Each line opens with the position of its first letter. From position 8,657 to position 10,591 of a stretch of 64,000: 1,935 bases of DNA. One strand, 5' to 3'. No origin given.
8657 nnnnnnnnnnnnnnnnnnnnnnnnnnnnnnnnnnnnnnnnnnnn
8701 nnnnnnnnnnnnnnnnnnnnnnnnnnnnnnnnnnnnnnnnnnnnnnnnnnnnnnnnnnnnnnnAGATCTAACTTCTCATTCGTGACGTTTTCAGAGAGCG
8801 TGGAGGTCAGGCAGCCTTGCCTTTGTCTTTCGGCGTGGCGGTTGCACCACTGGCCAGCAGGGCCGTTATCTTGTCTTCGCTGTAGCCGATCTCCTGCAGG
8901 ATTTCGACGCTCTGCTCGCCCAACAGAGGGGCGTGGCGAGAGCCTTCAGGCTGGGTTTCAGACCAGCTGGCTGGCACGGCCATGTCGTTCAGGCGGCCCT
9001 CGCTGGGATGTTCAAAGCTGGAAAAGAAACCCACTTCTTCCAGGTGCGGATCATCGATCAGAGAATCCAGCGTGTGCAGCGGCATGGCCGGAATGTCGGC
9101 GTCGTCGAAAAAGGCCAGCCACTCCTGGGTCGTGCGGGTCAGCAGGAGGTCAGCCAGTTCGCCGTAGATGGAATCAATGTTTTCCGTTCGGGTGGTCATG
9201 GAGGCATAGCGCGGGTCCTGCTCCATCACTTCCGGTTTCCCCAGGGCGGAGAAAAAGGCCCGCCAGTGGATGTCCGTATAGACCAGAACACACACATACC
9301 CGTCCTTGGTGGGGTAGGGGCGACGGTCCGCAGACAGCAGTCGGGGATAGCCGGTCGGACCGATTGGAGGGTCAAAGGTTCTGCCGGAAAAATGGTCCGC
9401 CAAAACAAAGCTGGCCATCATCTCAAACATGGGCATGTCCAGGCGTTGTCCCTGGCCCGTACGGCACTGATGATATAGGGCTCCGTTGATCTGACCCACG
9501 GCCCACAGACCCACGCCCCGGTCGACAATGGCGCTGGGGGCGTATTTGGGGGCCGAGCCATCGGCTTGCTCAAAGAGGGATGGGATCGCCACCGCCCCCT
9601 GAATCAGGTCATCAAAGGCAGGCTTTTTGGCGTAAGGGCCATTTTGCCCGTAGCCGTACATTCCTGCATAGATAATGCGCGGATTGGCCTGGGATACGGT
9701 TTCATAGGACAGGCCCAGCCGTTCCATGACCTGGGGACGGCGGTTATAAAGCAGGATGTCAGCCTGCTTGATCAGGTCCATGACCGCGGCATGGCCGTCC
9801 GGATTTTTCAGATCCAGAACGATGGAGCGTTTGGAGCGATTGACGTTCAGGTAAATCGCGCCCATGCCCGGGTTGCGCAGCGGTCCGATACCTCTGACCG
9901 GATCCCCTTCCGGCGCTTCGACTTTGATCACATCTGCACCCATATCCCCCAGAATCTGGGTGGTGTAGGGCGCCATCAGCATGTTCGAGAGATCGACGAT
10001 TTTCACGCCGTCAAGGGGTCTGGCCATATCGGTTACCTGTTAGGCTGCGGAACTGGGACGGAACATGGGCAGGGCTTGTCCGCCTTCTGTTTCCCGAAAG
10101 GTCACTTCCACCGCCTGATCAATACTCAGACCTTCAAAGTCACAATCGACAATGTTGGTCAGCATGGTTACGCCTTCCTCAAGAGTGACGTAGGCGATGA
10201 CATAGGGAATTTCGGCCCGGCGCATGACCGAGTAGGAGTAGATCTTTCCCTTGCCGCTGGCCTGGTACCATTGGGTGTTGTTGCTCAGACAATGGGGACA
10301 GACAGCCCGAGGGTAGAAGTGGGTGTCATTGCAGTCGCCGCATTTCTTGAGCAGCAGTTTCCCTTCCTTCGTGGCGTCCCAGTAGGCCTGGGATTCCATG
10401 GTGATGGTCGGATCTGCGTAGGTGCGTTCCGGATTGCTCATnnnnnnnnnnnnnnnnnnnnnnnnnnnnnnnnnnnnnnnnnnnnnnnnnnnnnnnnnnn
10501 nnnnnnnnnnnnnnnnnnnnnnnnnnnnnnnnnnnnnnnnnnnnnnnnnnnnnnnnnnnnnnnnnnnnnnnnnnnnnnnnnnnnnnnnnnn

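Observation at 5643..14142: CoA-ester catabolic island with two family-III CoA-transferases flanking a CitE-like lyase plus a beta-oxidation-like set; substrate not deducible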

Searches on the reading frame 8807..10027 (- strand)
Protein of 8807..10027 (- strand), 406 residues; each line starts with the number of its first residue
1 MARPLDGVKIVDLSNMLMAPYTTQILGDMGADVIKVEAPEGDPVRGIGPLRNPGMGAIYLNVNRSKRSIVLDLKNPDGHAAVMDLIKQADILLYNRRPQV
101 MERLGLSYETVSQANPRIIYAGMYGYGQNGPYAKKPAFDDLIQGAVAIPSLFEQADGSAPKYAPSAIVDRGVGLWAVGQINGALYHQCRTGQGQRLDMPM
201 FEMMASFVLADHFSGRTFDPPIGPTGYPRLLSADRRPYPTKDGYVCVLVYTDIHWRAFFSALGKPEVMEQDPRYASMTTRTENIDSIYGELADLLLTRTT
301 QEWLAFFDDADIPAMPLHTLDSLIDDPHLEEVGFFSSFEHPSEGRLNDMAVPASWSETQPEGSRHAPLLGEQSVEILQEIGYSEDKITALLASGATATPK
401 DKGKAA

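Call 3: search_protein_families(library=pfam, proteins=[window:8807-10027:-])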
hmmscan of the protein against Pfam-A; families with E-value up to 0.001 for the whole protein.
window:8807-10027:- (406 aa): 1 family
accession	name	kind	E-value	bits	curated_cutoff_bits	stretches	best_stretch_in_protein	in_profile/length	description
PF02515.22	CoA_transf_3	-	3.7e-103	345.9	23.3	1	5-372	1-365/366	CoA-transferase family III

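Call 4: search_protein_families(library=ncbifam, proteins=[window:8807-10027:-])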
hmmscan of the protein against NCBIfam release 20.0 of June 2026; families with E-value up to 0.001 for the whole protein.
window:8807-10027:- (406 aa): 7 families
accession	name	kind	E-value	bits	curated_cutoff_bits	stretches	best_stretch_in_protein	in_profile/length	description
NF003809.0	PRK05398.1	subfamily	5.9e-65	219.4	442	2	1-202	1-202/416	formyl-CoA transferase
NF052585.1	SucGlutTfsCaiB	equivalog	6.7e-63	212.6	750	1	3-384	6-392/394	succinate--glutarate CoA-transferase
TIGR03253.1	oxalate_frc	equivalog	1.2e-62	212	504.2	2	3-202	2-201/416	formyl-CoA transferase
NF041294.1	Scnl_mescCoAtase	equivalog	1.4e-57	195.6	700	1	5-377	4-380/381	succinyl-CoA:mesaconate CoA-transferase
NF008511.0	PRK11430.1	equivalog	6.1e-50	170.4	522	1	4-327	9-330/381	CoA:oxalate CoA-transferase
NF002914.1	PRK03525.1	equivalog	1.3e-30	106.6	413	1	4-395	9-396/400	L-carnitine CoA-transferase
TIGR04253.1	mesacon_CoA_iso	equivalog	1.3e-09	37.6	725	1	5-398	3-402/403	2-methylfumaryl-CoA isomerase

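Call 20: search_solved_structures(query=window:8807-10027:-, max_evalue=1e-20)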
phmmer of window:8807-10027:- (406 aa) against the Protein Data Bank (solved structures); distinct sequences matched with E-value up to 1e-20: 29.
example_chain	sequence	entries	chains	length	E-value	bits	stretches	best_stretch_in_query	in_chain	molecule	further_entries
9br6_A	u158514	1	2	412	1.6e-52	182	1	3-395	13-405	Succinate--hydroxymethylglutarate CoA-transferase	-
9br7_A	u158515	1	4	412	1.9e-52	181.8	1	3-395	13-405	Succinate--hydroxymethylglutarate CoA-transferase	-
1pt5_A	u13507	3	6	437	5.8e-50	173.7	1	1-204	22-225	Hypothetical protein yfdW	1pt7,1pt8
1pqy_A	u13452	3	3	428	6.7e-50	173.4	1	2-204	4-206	Hypothetical protein yfdW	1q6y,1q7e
10uh_A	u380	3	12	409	4.5e-48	167.4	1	2-395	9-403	Formyl-coenzyme a transferase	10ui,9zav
4ed9_A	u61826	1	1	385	3.3e-47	164.6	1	3-334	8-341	CAIB/BAIF family protein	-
4hl6_A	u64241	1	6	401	8.8e-45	156.6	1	4-327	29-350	Uncharacterized protein YfdE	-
3ubm_A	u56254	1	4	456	2.1e-44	155.3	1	2-203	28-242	Formyl-CoA:oxalate CoA-transferase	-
5yit_A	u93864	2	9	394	1.3e-42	149.4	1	2-331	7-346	CoA transferase III | Uncharacterized protein Rv3272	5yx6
5yiy_A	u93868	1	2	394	1.6e-41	145.8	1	2-331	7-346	CoA transferase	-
2vjp_A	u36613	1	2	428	3e-39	138.4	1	1-207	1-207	FORMYL-COENZYME A TRANSFERASE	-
2vjo_A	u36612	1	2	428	4.2e-39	137.9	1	1-207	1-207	FORMYL-COENZYME A TRANSFERASE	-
1p5h_A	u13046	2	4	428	4.2e-39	137.9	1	1-207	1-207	Formyl-coenzyme A transferase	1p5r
2vjq_A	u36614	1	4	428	4.6e-39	137.7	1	1-207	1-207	FORMYL-COENZYME A TRANSFERASE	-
2vjn_A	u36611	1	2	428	4.8e-39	137.7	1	1-207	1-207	FORMYL-COENZYME A TRANSFERASE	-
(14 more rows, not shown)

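Call 50: search_solved_structures(query=window:8807-10027:-, max_evalue=1e-49, show_alignments=4)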
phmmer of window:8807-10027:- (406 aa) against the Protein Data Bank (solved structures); distinct sequences matched with E-value up to 1e-49: 4.
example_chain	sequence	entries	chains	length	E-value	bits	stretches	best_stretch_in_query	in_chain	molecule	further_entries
9br6_A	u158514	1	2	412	1.6e-52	182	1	3-395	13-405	Succinate--hydroxymethylglutarate CoA-transferase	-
9br7_A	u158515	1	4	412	1.9e-52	181.8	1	3-395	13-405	Succinate--hydroxymethylglutarate CoA-transferase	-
1pt5_A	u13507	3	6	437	5.8e-50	173.7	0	1-204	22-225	Hypothetical protein yfdW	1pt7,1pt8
1pqy_A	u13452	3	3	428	6.7e-50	173.4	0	2-204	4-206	Hypothetical protein yfdW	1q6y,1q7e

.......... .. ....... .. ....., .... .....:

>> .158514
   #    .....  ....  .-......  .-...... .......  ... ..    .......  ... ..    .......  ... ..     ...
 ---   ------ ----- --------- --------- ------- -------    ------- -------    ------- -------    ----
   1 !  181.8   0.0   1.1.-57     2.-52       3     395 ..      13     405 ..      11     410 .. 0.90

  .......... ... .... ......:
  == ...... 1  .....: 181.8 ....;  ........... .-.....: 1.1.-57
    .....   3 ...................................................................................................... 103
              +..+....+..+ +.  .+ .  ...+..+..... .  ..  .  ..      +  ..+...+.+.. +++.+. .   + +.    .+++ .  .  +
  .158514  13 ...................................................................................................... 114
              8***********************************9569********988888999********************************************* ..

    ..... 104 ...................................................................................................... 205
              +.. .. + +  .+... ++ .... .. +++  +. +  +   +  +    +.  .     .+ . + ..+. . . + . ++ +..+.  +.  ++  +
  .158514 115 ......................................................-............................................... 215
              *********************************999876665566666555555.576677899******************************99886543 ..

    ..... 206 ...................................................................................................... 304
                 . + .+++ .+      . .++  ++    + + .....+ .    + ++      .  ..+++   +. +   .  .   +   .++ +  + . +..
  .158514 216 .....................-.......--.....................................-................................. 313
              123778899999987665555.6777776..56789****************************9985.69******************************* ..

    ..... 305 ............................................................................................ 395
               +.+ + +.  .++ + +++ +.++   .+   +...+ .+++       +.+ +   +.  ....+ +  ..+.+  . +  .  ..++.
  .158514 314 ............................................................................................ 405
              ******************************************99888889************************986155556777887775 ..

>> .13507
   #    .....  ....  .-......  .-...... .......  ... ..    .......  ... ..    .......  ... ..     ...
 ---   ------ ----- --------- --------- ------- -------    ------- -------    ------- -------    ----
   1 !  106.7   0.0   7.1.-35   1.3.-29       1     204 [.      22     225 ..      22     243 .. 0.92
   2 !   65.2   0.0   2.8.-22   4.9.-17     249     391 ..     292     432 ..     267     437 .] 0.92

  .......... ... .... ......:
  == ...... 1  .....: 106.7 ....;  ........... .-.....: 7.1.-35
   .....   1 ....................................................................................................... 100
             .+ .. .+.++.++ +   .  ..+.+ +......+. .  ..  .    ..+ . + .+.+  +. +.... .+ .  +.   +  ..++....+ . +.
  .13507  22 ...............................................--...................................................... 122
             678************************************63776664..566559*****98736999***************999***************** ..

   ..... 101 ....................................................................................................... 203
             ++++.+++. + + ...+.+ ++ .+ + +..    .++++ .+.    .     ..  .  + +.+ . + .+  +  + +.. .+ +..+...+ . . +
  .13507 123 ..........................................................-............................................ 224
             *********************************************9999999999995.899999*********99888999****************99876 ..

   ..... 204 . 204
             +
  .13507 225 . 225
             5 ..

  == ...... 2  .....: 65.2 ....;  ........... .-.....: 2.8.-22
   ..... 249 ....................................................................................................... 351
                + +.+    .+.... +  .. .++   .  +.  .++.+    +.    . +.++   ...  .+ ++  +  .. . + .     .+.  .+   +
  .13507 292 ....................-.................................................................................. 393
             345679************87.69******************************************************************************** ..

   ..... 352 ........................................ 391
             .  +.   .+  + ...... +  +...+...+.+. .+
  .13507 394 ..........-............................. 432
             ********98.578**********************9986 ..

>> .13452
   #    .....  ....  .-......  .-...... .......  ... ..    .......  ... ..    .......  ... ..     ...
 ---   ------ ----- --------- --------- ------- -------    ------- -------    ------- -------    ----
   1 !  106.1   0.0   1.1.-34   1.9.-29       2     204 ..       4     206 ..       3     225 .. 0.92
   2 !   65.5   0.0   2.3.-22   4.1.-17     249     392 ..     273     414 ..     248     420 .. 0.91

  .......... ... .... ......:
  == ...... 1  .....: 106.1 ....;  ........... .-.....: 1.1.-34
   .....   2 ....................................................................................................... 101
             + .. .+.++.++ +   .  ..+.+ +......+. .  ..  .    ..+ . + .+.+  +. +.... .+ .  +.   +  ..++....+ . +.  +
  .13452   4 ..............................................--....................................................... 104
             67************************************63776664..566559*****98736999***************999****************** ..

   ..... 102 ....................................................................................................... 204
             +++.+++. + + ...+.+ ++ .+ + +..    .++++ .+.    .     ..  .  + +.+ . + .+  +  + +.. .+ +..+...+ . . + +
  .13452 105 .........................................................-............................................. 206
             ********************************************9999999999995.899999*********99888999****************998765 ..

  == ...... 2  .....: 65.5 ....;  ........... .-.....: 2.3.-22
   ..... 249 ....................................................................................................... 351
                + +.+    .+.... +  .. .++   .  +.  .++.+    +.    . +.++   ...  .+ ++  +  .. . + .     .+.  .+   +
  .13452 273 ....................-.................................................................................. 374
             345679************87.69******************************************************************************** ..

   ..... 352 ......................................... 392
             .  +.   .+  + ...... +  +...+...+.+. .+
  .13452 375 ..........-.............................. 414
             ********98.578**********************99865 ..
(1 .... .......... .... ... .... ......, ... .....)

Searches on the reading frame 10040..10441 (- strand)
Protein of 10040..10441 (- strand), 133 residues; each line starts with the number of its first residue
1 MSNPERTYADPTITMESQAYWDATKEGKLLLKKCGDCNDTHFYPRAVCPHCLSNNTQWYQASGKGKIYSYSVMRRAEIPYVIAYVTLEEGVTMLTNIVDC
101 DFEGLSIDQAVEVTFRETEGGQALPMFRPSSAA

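Call 3: search_protein_families(library=pfam, proteins=[window:10040-10441:-])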
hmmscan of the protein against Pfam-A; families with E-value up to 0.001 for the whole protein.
window:10040-10441:- (133 aa): 2 families
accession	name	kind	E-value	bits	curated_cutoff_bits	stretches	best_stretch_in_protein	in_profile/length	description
PF01796.24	OB_ChsH2_C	-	2.5e-17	63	27.1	1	58-116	1-65/65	ChsH2, C-terminal OB-fold domain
PF12172.15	zf-ChsH2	-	7.5e-13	48.5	23.2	1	21-53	1-33/37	ChsH2, rubredoxin-like zinc ribbon domain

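Call 4: search_protein_families(library=ncbifam, proteins=[window:10040-10441:-])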
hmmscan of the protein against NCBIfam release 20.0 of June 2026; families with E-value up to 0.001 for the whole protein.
window:10040-10441:- (133 aa): 1 family
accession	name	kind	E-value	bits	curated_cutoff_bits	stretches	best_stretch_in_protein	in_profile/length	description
NF053627.1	BnzsclthlBbsAGT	equivalog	3.7e-10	39.9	250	1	10-116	14-126/145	benzoylsuccinyl-CoA thiolase subunit BbsA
